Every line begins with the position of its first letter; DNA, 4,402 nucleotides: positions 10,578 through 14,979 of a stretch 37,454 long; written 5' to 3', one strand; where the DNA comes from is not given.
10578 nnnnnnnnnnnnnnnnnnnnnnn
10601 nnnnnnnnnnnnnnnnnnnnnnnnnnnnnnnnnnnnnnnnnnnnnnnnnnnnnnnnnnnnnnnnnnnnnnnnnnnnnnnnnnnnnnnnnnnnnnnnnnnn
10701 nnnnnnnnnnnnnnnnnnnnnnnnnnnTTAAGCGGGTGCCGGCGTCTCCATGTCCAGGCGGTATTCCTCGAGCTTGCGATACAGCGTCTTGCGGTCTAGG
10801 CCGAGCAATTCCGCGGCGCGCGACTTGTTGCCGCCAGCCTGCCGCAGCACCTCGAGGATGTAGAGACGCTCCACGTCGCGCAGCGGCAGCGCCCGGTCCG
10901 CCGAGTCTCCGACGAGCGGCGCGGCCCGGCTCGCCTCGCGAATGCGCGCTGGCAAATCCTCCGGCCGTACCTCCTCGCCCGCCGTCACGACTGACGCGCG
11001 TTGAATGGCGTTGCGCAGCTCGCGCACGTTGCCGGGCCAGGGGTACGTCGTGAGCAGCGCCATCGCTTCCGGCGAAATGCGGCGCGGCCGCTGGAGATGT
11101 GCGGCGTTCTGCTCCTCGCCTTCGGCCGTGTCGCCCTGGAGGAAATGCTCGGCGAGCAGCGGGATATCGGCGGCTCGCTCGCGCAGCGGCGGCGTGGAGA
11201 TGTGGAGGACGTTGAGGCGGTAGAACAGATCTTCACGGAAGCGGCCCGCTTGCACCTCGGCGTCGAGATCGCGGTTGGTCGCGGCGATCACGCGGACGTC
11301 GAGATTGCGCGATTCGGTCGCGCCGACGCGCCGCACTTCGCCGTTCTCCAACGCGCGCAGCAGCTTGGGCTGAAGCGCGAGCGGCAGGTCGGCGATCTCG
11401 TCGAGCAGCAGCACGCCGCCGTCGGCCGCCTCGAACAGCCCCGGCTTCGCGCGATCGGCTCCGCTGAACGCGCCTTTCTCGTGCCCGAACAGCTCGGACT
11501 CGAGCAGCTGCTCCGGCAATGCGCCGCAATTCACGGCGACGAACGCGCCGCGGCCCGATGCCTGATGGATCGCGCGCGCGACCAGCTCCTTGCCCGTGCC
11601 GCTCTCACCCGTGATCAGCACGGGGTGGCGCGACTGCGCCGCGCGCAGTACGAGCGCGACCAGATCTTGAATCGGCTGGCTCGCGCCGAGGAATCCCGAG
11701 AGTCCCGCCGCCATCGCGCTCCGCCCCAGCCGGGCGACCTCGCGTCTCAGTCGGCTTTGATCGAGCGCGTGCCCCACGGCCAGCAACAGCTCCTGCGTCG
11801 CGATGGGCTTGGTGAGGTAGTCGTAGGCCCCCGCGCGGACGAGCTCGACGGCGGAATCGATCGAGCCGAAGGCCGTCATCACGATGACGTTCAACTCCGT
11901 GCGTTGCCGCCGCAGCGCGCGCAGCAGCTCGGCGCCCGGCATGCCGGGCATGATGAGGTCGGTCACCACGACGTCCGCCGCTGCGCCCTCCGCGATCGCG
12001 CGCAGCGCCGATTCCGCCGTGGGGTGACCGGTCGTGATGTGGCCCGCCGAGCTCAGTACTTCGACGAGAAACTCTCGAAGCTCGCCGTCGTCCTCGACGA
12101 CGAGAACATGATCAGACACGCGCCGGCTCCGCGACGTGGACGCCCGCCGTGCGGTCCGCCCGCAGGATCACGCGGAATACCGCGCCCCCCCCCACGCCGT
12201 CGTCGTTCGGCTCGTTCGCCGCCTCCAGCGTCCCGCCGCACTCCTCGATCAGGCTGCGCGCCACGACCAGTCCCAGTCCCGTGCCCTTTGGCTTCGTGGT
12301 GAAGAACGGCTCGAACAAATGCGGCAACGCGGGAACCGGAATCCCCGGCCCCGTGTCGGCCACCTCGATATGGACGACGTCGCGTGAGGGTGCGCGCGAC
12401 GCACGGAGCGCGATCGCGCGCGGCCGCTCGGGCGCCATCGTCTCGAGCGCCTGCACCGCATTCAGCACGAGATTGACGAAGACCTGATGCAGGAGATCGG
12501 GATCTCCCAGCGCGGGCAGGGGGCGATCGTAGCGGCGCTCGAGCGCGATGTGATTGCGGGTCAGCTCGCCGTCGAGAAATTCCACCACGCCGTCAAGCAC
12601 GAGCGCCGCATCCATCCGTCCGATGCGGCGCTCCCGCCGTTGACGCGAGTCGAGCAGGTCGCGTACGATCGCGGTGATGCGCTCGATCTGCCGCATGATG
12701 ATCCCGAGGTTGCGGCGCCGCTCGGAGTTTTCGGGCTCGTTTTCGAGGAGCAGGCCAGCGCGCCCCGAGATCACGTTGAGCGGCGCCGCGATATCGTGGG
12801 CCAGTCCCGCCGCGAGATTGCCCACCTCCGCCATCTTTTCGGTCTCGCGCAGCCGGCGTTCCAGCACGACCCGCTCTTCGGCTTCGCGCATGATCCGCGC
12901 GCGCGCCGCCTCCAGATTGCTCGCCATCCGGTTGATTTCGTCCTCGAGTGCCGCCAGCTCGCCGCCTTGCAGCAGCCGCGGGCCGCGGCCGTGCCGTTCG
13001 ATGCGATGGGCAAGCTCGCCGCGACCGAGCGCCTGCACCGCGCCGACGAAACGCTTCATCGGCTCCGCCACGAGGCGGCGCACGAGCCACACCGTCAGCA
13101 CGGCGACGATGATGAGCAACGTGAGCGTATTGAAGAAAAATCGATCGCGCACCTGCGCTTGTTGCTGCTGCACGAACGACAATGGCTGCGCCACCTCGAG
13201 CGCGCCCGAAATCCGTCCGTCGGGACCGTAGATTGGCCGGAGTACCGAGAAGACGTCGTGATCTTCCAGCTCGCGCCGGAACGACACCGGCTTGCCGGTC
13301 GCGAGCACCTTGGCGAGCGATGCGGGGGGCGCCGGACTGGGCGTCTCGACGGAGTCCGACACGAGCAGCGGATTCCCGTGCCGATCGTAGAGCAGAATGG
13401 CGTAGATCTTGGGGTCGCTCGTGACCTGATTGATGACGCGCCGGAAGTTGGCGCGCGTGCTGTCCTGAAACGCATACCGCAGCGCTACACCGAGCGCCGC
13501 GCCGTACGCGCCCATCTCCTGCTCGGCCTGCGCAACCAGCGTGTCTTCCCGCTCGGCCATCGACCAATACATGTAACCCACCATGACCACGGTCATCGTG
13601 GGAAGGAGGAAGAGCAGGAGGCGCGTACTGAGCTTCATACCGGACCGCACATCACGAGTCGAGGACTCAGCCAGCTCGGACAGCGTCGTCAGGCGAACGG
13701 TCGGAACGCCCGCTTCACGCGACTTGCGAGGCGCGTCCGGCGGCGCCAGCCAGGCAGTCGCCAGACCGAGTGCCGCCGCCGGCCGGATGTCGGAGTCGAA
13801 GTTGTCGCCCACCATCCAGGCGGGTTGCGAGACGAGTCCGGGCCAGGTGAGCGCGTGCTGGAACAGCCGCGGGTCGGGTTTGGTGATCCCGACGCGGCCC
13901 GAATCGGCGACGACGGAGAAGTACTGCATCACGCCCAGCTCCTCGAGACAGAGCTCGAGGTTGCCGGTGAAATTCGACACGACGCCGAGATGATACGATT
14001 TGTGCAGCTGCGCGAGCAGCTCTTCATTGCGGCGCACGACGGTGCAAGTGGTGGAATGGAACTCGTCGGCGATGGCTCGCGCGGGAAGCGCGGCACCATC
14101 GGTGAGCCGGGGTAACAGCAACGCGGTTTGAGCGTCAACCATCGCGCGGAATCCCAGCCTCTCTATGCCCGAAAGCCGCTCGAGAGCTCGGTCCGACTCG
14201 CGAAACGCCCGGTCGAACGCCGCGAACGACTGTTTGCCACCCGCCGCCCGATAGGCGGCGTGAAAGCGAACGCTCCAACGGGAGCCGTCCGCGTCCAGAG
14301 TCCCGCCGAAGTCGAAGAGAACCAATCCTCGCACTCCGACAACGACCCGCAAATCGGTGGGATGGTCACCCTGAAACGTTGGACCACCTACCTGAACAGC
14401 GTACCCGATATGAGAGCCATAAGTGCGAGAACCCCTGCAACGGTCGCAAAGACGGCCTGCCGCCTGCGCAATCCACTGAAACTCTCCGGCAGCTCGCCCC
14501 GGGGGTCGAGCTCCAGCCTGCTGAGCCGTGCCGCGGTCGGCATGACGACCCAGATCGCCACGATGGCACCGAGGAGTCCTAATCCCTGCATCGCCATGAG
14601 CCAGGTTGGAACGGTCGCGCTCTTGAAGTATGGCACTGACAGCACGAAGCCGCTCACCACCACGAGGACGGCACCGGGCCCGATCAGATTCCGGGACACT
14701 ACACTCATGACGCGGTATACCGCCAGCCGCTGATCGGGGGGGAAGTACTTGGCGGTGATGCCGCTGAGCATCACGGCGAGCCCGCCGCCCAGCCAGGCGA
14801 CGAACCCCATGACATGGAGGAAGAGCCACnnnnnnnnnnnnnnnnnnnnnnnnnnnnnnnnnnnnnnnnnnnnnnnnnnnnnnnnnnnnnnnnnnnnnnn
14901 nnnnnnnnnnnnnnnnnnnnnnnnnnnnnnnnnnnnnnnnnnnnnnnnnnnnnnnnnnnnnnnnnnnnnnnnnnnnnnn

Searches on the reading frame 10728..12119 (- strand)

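Call 79: search_protein_families(library=pfam, proteins=[window:10728-12119:-], max_evalue=0.001)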
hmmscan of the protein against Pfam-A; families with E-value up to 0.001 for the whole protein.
window:10728-12119:- (463 aa): 9 families
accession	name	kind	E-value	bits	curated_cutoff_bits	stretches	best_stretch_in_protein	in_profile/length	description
PF00158.32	Sigma54_activat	-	9.4e-68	227.6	20.2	1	144-307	2-167/168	Sigma-54 interaction domain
PF25601.1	AAA_lid_14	-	1.2e-24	86.4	27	1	313-399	1-80/87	AAA+ ATPase lid domain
PF00072.30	Response_reg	-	1.5e-24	86.7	30.2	1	5-115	1-110/111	Response regulator receiver domain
PF14532.12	Sigma54_activ_2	-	6.5e-23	81.9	25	1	144-312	1-138/138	Sigma-54 interaction domain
PF02954.25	HTH_8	-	3.4e-16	59.1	22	1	413-453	2-42/42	Bacterial regulatory protein, Fis family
PF07728.20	AAA_5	-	1.3e-08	35.4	22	1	166-283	1-123/139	AAA domain (dynein-related subfamily)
PF01078.27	Mg_chelatase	-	3.6e-07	30.2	20.3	0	220-282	93-157/207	Magnesium chelatase, subunit ChlI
PF00004.35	AAA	-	1.7e-06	29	21.2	1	167-299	1-128/131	ATPase family associated with various cellular activities (AAA)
PF13191.12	AAA_16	-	0.00023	22.2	32.6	1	148-224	7-94/167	AAA ATPase domain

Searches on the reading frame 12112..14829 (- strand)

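Call 79: search_protein_families(library=pfam, proteins=[window:12112-14829:-], max_evalue=0.001)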
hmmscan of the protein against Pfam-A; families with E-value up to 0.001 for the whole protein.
window:12112-14829:- (905 aa): 7 families
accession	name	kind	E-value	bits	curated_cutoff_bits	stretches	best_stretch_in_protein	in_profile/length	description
PF02518.31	HATPase_c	-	1.1e-22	81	26.4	1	775-891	1-109/111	Histidine kinase-, DNA gyrase B-, and HSP90-like ATPase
PF13419.12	HAD_2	-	5.4e-13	49.9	23.8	1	251-360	67-177/178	Haloacid dehalogenase-like hydrolase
PF00702.32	Hydrolase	-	1e-11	46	26.4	1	169-355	3-191/191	haloacid dehalogenase-like hydrolase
PF00512.31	HisKA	-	1.4e-11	44.7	26.9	1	670-728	3-60/66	His Kinase A (phospho-acceptor) domain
PF13242.12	Hydrolase_like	-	7.6e-06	26.2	22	1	316-360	3-47/75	HAD-hyrolase-like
PF02743.24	dCache_1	-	3.7e-05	23.8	45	1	453-560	41-162/240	Cache domain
PF00672.30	HAMP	-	0.0006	20.5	25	0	582-641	1-53/53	HAMP domain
